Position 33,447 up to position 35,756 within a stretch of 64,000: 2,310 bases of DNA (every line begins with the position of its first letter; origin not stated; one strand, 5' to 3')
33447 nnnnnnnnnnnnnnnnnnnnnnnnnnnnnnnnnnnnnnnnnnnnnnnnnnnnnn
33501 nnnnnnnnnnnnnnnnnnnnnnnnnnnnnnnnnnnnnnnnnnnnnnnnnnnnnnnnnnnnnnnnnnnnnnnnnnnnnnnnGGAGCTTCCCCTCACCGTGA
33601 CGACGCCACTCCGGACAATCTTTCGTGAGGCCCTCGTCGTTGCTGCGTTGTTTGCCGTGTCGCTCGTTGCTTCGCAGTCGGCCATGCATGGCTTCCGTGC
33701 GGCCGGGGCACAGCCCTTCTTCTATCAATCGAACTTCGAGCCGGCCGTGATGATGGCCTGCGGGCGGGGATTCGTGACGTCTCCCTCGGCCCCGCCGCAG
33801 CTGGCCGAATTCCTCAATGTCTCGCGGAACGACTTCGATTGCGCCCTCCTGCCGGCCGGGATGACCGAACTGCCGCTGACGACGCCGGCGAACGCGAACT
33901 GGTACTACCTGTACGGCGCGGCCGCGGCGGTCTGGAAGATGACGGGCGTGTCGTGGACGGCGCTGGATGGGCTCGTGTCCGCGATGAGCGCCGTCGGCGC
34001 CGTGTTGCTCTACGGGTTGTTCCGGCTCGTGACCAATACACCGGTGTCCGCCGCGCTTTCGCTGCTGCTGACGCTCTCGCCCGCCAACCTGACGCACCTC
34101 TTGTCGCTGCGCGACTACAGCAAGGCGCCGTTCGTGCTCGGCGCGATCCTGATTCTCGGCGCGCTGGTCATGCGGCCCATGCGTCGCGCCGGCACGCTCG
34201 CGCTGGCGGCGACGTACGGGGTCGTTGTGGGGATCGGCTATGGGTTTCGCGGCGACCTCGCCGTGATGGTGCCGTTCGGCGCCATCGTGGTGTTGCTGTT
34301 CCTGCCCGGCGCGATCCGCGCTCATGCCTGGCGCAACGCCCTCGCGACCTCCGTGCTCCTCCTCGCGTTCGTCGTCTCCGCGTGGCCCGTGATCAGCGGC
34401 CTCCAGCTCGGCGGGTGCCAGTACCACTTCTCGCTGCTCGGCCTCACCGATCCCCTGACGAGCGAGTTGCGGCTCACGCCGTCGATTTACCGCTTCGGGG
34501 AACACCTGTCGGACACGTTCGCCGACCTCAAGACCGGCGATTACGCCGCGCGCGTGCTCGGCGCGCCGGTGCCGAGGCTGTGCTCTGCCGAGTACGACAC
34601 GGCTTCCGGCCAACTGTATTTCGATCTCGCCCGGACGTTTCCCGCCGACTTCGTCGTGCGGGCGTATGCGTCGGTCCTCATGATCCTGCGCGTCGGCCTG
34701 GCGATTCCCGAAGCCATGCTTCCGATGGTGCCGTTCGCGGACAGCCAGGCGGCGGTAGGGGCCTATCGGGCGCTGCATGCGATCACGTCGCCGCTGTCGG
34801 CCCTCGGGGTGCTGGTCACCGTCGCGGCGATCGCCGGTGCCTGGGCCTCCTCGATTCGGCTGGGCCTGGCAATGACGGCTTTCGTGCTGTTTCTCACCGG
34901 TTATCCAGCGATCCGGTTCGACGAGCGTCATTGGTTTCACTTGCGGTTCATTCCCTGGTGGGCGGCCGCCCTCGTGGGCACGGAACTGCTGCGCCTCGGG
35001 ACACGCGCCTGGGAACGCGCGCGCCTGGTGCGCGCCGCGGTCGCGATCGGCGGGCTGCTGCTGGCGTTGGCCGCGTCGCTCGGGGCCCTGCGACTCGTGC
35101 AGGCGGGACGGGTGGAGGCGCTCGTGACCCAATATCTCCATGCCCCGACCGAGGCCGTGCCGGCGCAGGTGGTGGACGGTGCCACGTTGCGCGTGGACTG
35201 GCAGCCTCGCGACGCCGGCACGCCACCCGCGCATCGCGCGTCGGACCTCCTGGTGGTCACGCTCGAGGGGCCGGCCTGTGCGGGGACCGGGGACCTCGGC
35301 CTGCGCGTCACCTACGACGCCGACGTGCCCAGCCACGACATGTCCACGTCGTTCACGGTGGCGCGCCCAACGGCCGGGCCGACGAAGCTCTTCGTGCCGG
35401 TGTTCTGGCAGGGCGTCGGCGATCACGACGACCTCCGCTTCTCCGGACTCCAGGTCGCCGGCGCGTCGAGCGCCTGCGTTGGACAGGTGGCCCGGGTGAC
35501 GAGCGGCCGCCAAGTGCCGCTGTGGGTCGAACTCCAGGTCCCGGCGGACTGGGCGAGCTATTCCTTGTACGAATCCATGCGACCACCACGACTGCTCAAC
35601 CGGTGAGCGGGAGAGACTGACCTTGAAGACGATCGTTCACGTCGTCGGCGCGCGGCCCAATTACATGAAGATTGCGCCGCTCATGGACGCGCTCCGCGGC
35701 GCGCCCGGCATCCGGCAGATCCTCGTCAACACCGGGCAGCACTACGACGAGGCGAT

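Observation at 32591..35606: Recurrent 'GT2 then big membrane protein' pairing, three times in the window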

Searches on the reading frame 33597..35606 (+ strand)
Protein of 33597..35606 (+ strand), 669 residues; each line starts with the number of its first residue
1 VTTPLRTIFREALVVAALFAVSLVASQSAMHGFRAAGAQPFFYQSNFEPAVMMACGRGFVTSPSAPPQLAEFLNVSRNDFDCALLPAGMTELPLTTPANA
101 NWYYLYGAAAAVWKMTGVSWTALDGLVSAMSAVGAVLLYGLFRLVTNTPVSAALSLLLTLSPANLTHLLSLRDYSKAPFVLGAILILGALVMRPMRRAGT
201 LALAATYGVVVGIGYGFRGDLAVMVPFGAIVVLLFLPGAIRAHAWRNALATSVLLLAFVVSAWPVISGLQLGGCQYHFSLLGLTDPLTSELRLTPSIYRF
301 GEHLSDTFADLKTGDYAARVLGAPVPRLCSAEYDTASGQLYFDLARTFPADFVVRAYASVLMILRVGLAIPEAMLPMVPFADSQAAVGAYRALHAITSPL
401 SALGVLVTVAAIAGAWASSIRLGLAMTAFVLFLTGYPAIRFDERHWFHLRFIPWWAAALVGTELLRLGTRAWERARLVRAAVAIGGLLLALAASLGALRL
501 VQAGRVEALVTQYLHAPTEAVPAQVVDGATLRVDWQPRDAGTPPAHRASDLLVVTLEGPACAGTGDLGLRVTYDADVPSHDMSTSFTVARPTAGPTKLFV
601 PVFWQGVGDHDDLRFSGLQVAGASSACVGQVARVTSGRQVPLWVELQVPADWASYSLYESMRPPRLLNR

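Call 7: search_protein_families(library=pfam, proteins=[window:33597-35606:+], max_evalue=0.01)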
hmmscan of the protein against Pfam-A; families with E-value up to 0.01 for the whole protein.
window:33597-35606:+ (669 aa): 0 families

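Call 18: find_homologous_proteins(query=window:33597-35606:+, max_evalue=0.001)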
Query window:33597-35606:+ (669 aa): 138 proteins with E <= 0.001 among 8000 candidates; the best 120 are listed.
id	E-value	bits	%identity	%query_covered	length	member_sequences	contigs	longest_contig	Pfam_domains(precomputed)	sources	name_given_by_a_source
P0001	0.0e+0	1412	100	96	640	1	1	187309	-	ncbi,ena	-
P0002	0.0e+0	1127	77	98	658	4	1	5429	-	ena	-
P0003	0.0e+0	1057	72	100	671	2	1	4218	-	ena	-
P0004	0.0e+0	1035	73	96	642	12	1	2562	-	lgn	-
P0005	0.0e+0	1023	73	97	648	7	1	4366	-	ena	-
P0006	0.0e+0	1020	73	96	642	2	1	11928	-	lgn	-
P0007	0.0e+0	1017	70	100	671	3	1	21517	-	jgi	jgi:hypothetical protein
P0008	0.0e+0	1016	70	100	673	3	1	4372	-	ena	-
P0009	0.0e+0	1015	70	100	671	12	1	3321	-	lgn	-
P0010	1.2e-296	1004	70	100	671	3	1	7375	-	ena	-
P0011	3.4e-296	1002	69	100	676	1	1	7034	-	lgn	-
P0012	1.4e-295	1000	70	100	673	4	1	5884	-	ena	-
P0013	7.2e-295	998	71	97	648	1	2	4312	-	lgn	-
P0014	3.5e-289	979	70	96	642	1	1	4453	-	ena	-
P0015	6.5e-289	978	68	97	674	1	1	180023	-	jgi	jgi:hypothetical protein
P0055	3.7e-206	705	54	99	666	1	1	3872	PF13231.13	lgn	-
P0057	1.6e-205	702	54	98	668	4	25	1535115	-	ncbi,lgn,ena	-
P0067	2.1e-192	659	50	96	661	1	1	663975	-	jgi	-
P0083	1.5e-175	603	46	96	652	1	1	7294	PF13231.13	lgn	-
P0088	1.9e-171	590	45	99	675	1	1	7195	PF13231.13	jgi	jgi:hypothetical protein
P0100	2.0e-166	573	44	97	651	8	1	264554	PF13231.13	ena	-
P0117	8.1e-135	469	42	95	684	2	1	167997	-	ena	-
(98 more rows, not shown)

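Call 21: search_solved_structures(query=A1, max_evalue=10)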
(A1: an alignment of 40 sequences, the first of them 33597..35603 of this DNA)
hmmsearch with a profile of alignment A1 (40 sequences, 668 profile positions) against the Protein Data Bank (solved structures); distinct sequences matched with E-value up to 10: 0.

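Call 22: find_related_loci(query=A1, collection=genome_contigs, flank=10000)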
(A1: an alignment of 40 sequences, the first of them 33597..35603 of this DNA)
Query A1 (669 aa) in genome_contigs; peptide patterns used: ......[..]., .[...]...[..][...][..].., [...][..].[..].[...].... (x = any residue, [..] = any of these).
61 stretches matched a pattern; 33 encode a relative of the query (tblastn E <= 1e-3); 30 distinct loci.
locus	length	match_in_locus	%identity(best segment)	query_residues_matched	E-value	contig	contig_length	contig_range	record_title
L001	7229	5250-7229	71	1-658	0e+0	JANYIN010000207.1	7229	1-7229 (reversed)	MAG: Gemmatimonadaceae bacterium isolate GL140_2_metabinner_76 GL140_2_k141_1846240, whole genome shotgun sequence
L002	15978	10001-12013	71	1-669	0e+0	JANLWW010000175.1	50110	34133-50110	MAG: Acidobacteriota bacterium isolate OTE_20_metabat_232 OTE_20_k141_4449574, whole genome shotgun sequence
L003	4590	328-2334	70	1-667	0e+0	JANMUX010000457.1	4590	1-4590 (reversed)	MAG: Acidobacteriota bacterium isolate SOY_1_B_metabat.173 SOY_1_B_k141_3320599, whole genome shotgun sequence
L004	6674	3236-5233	67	6-669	0e+0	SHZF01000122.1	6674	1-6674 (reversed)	MAG: Myxococcales bacterium isolate Baikal-deep-G138 BACOMB-C53430, whole genome shotgun sequence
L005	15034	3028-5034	55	3-668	0e+0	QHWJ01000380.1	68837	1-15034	MAG: Acidobacteria bacterium isolate gp6 AA46 14_0929_02_40cm_scaffold_1813_curated, whole genome shotgun sequence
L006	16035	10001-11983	68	11-669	0e+0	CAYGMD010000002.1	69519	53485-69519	MAG TPA_asm: uncultured Acidobacterium sp. isolate ERP113451_co6_2 genome assembly, contig: NODE_40_length_69519_cov_15.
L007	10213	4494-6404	51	29-669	0e+0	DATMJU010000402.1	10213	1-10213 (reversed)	MAG TPA_asm: Vicinamibacterales bacterium isolate SMAG_U13578 k141_324535, whole genome shotgun sequence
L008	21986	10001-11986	47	3-665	2e-177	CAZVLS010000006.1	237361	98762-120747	MAG TPA_asm: uncultured Acidobacterium sp. isolate SRP292972_co3_79 genome assembly, contig: NODE_75_length_237361_cov_5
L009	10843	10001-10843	65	6-284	5e-108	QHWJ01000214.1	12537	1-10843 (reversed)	MAG: Acidobacteria bacterium isolate gp6 AA46 14_0929_02_40cm_scaffold_20956_curated, whole genome shotgun sequence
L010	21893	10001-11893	36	12-661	7e-98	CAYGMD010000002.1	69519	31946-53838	MAG TPA_asm: uncultured Acidobacterium sp. isolate ERP113451_co6_2 genome assembly, contig: NODE_40_length_69519_cov_15.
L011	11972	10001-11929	33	1-662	5e-92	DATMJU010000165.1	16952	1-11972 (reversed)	MAG TPA_asm: Vicinamibacterales bacterium isolate SMAG_U13578 k141_219639, whole genome shotgun sequence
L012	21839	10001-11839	36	31-661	2e-91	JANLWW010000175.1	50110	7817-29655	MAG: Acidobacteriota bacterium isolate OTE_20_metabat_232 OTE_20_k141_4449574, whole genome shotgun sequence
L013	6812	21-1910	33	6-661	3e-86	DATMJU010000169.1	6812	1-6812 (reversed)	MAG TPA_asm: Vicinamibacterales bacterium isolate SMAG_U13578 k141_125363, whole genome shotgun sequence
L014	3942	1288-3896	34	5-661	2e-83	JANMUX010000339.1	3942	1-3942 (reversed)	MAG: Acidobacteriota bacterium isolate SOY_1_B_metabat.173 SOY_1_B_k141_1848204, whole genome shotgun sequence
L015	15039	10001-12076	33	11-661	1e-76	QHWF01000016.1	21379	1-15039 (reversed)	MAG: Acidobacteria bacterium isolate gp6 AA50 14_1009_16_40cm_scaffold_21699_curated, whole genome shotgun sequence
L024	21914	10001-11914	28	42-663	8e-59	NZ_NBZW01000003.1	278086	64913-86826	Polaromonas sp. AET17H-212 scaffold_2, whole genome shotgun sequence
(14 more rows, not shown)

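Call 26: search_protein_families(library=ncbifam, proteins=[window:33597-35606:+], max_evalue=0.01)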
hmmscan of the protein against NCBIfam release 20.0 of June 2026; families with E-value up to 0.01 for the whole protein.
window:33597-35606:+ (669 aa): 0 families

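Call 27: predict_structure(alignment_id=A1)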
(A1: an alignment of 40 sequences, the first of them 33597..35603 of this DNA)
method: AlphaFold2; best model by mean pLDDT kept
length: 669 residues; sequences in the alignment: 40
mean_pLDDT: 92.9   pTM: 0.91
mean pLDDT of the five models: 92.9, 91.9, 91.6, 89.8, 88.6
residues with pLDDT >= 90: 541; 70-90: 116; 50-70: 10; < 50: 2
segments of 3 or more residues with pLDDT < 50: none
pLDDT, mean of each block of 10 residues (from residue 1): 75 98 97 88 85 94 90 92 92 70 93 96 96 98 97 98 94 94 98 96 98 93 96 94 95 98 89 87 91 92 92 95 91 94 97 96 95 90 94 96 95 95 97 94 90 97 89 89 96 97 97 96 94 93 91 93 90 95 93 91 95 96 93 89 94 93 74
secondary structure, 60 per line:
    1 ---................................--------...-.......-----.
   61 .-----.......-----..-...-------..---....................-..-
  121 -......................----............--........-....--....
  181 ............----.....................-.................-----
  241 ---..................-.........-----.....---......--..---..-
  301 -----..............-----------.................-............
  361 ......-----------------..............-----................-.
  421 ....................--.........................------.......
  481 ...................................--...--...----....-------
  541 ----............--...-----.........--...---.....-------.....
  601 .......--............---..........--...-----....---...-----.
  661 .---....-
elements in order: H4-35 H48-54 H67-73 H97-116 H122-143 H148-159 H162-169 H171-174 H177-192 H197-217 H219-235 H244-261 H263-271 H277-281 H285-290 H306-319 H331-347 H349-366 H384-397 H403-418 H420-440 H443-467 H474-515 E518-520 E523-525 E530-533 E545-556 E567-575 E584-588 E596-607 E610-621 E628-634 E645-648 H665-668

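Call 30: fold_search(model_id=the predicted structure, library=pdb)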
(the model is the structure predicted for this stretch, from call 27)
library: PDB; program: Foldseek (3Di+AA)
matches with E <= 10: 396; with E <= 0.001: 1
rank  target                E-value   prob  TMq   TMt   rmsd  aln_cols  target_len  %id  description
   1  7bvh_A                5.5e-05  0.91  0.14  0.10  22.9       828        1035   12  Crystal structure of arabinosyltransferase EmbC2-AcpM2 complex from Mycobacterium smegmatis complexed with di-arabinos (released 2020-04-29)
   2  6s7o_A                1.6e-03  1.00  0.27  0.28  16.9       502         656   13  Cryo-EM structure of human oligosaccharyltransferase complex OST-A (released 2019-12-18)
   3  7oci_F                3.9e-03  1.00  0.33  0.34  15.6       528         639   10  Cryo-EM structure of yeast Ost6p containing oligosaccharyltransferase complex (released 2022-02-16)
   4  8agc_A                4.1e-03  1.00  0.36  0.35  17.8       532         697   10  Structure of yeast oligosaccharylransferase complex with lipid-linked oligosaccharide and non-acceptor peptide bound (released 2022-12-07)
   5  8age_A                4.7e-03  1.00  0.34  0.35  14.9       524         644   10  Structure of yeast oligosaccharylransferase complex with acceptor peptide bound (released 2022-12-07)
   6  6c26_A                5.8e-03  1.00  0.35  0.36  20.0       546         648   12  The Cryo-EM structure of a eukaryotic oligosaccharyl transferase complex (released 2018-01-31)
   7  6ezn_F                6.9e-03  1.00  0.35  0.36  17.6       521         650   10  Cryo-EM structure of the yeast oligosaccharyltransferase (OST) complex (released 2018-01-17)
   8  7e9s_A                1.7e-02  0.99  0.32  0.26  19.7       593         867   11  Archaeal oligosaccharyltransferase AglB from Archaeoglobus fulgidus in complex with an inhibitory peptide and a dolich (released 2021-09-08)
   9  5f15                  2.2e-02  0.98  0.25  0.30  17.8       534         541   11  Crystal Structure of ArnT from Cupriavidus metallidurans bound to Undecaprenyl phosphate (released 2016-02-17)
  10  9s6r_A                2.6e-02  0.99  0.28  0.45  14.6       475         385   12  Ternary cryo-EM structure of yeast ALG3 with Dol25-PP-GlcNAc2Man5, Dol25-P-Man, and Fab (released 2026-03-18)
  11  3rce_A                2.6e-02  0.99  0.26  0.26  18.6       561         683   10  Bacterial oligosaccharyltransferase PglB (released 2011-06-15)
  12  3waj                  2.9e-02  1.00  0.29  0.25  20.3       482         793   11  Crystal structure of the Archaeoglobus fulgidus oligosaccharyltransferase (O29867_ARCFU) complex with Zn and sulfate (released 2013-10-30)
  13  8if8_B                3.8e-02  0.89  0.25  0.27  20.5       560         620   13  Arabinosyltransferase AftA (released 2023-05-31)
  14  8agb_A                4.0e-02  1.00  0.31  0.32  16.8       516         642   10  Structure of yeast oligosaccharylransferase complex with lipid-linked oligosaccharide bound (released 2022-12-07)
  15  9e6i_B                6.1e-02  1.00  0.26  0.24  12.4       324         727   11  Cryo-EM structure of Saccharomyces cerevisiae Pmt4-Ccw5 complex (released 2025-10-15)
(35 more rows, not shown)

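Call 34: search_protein_families(library=pfam, alignment_id=A1, max_evalue=1)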
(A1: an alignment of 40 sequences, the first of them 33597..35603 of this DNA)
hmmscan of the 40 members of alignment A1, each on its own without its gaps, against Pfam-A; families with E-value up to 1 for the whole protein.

A. member 1, window:33597-35603:+ (669 aa): 0 families

B. families by the number of members that match (of 40 scanned): 20 families
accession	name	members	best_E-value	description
PF13231.12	PMT_2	6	1.3e-06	Dolichyl-phosphate-mannose-protein mannosyltransferase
PF08809.16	DUF1799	1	0.0063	Phage related hypothetical protein (DUF1799)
PF08019.17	EptA_B_N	1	0.0085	Phosphoethanolamine transferase EptA/EptB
PF00873.25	ACR_tran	1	0.013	AcrB/AcrD/AcrF family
PF19747.4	DUF6234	1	0.023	Family of unknown function (DUF6234)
PF23933.1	DUF7269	1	0.047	Family of unknown function (DUF7269)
PF10003.15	DUF2244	1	0.058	Integral membrane protein (DUF2244)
PF01293.25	PEPCK_ATP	1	0.12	Phosphoenolpyruvate carboxykinase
PF07401.17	Lenti_VIF_2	1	0.17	Bovine Lentivirus VIF protein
PF17893.6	Cas9_b_hairpin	1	0.18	CRISPR-associated endonuclease Cas9 beta-hairpin domain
PF04971.17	Phage_holin_2_1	1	0.18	Bacteriophage P21 holin S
PF05767.17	Pox_A14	1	0.18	Poxvirus virion envelope protein A14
PF24365.1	DUF7521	1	0.19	Family of unknown function (DUF7521)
PF22680.2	Glyco_hydro_123_N_2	1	0.2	Glycoside hydrolase 123 N-terminal domain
PF02038.21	ATP1G1_PLM_MAT8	1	0.23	ATP1G1/PLM/MAT8 family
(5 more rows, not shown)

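Call 53: search_protein_representatives(alignment_id=A1)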
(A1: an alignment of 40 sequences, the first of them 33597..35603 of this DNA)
Query: 40 sequences, 668 profile positions. Proteins with E-value up to 0.001 (for the whole library): 1999; up to 1e-10: 1666; up to 1e-30: 1223. The best 150 are listed.
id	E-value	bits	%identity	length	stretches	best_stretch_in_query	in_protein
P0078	2.1e-280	948.3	-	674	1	3-667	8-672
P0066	5.6e-265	897.3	-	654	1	13-667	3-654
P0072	3.6e-263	891.3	-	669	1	7-666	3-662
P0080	5.6e-254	861.0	-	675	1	5-667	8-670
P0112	5.2e-243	824.7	-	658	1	6-667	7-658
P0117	6.0e-233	791.5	-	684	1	3-667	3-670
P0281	2.2e-213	726.8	-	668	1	9-663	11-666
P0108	3.8e-211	719.4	-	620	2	13-363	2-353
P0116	2.8e-188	643.8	-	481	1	187-666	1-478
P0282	7.7e-176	602.8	-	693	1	5-660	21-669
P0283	3.5e-170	584.1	-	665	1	5-662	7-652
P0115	1.0e-169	582.5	-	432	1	7-424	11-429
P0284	4.8e-168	577.0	-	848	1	6-660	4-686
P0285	2.8e-165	567.8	-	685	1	9-662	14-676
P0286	9.3e-165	566.1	-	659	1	4-661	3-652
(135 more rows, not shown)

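Call 59: search_protein_families(library=pfam, proteins=[P0055, P0083, P0088, P0100], max_evalue=0.05)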
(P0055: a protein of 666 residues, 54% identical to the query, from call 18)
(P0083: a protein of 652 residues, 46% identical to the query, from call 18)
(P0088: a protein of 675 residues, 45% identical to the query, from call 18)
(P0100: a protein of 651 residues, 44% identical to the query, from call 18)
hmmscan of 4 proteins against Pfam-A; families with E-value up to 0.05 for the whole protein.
P0055 (666 aa): 1 family
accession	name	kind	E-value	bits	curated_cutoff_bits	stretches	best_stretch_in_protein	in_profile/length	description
PF13231.12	PMT_2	-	2.4e-06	28.3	26.1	1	102-257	11-157/160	Dolichyl-phosphate-mannose-protein mannosyltransferase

P0083 (652 aa): 1 family
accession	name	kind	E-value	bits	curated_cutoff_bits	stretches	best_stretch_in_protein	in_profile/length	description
PF13231.12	PMT_2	-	3.1e-06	27.9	26.1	1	93-240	11-155/160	Dolichyl-phosphate-mannose-protein mannosyltransferase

P0088 (675 aa): 1 family
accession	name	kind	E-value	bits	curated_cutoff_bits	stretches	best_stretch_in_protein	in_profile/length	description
PF13231.12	PMT_2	-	3.4e-06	27.8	26.1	1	119-275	10-157/160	Dolichyl-phosphate-mannose-protein mannosyltransferase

P0100 (651 aa): 1 family
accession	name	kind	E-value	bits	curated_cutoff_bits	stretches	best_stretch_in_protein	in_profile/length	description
PF13231.12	PMT_2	-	1.3e-06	29.1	26.1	1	92-243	11-154/160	Dolichyl-phosphate-mannose-protein mannosyltransferase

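Call 76: find_encoding_contigs(protein=P0001, flank=3000, max_places=3)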
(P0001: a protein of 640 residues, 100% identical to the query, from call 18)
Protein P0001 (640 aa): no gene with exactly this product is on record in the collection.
